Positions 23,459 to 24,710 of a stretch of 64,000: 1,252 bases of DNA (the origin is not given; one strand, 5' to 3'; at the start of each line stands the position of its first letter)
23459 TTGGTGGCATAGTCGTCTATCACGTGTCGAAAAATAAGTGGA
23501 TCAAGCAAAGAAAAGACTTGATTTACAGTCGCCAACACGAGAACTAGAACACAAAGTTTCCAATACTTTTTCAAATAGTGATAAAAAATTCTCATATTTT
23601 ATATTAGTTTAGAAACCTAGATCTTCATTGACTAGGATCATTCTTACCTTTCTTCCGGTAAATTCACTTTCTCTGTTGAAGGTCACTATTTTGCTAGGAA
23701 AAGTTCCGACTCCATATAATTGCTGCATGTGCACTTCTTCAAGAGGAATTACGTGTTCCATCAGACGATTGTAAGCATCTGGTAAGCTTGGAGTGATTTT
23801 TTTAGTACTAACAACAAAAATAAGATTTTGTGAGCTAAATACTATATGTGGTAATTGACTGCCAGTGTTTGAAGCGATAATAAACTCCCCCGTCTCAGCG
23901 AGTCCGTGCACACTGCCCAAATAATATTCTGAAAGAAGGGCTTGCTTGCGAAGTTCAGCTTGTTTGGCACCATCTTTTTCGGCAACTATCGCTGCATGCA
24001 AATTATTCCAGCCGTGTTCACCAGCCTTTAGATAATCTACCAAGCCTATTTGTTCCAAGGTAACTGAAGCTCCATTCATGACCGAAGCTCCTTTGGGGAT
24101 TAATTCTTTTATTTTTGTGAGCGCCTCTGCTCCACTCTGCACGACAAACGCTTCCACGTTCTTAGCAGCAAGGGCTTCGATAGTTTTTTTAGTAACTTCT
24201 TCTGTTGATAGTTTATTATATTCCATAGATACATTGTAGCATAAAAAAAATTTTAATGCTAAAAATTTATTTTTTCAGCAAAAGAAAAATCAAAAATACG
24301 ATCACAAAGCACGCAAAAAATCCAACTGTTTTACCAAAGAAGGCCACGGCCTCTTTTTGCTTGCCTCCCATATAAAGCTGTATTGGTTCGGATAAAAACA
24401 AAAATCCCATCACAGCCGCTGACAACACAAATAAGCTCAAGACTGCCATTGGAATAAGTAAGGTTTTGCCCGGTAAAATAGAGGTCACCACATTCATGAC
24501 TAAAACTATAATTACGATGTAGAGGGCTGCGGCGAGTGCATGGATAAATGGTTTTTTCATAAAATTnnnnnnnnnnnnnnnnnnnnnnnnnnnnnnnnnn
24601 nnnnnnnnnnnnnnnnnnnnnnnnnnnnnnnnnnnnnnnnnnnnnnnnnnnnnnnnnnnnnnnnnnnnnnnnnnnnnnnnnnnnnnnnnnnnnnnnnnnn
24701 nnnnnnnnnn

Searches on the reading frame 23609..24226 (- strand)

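Call 3: search_protein_families(library=pfam, proteins=[window:23609-24226:-], max_evalue=0.01)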
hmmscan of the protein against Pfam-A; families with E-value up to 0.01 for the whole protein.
window:23609-24226:- (205 aa): 1 family
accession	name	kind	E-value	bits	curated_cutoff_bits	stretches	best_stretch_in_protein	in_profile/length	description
PF02589.21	LUD_dom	-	3e-28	99.3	22.6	1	13-180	2-167/189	LUD domain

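Call 4: search_protein_families(library=ncbifam, proteins=[window:23609-24226:-], max_evalue=0.01)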
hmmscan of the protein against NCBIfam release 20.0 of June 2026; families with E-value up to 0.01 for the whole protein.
window:23609-24226:- (205 aa): 2 families
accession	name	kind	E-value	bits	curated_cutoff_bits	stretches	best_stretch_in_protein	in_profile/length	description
NF003807.0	PRK05395.1-4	subfamily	0.00068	19.2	130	1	3-113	25-133/148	type II 3-dehydroquinate dehydratase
TIGR01088.1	aroQ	equivalog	0.0033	17.1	169.85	1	3-113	21-129/141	type II 3-dehydroquinate dehydratase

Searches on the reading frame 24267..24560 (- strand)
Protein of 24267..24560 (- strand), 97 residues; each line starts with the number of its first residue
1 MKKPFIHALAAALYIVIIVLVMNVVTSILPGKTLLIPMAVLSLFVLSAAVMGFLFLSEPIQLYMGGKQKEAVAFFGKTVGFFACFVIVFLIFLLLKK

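Call 3: search_protein_families(library=pfam, proteins=[window:24267-24560:-], max_evalue=0.01)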
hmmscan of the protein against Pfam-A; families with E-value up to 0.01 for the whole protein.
window:24267-24560:- (97 aa): 1 family
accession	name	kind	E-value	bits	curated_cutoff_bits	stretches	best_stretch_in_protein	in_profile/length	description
PF07264.17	EI24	-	0.0048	17.5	32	1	5-94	104-189/199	Sulfate transporter CysZ/Etoposide-induced protein 2.4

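Call 4: search_protein_families(library=ncbifam, proteins=[window:24267-24560:-], max_evalue=0.01)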
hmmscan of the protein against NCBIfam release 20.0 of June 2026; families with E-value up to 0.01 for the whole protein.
window:24267-24560:- (97 aa): 0 families
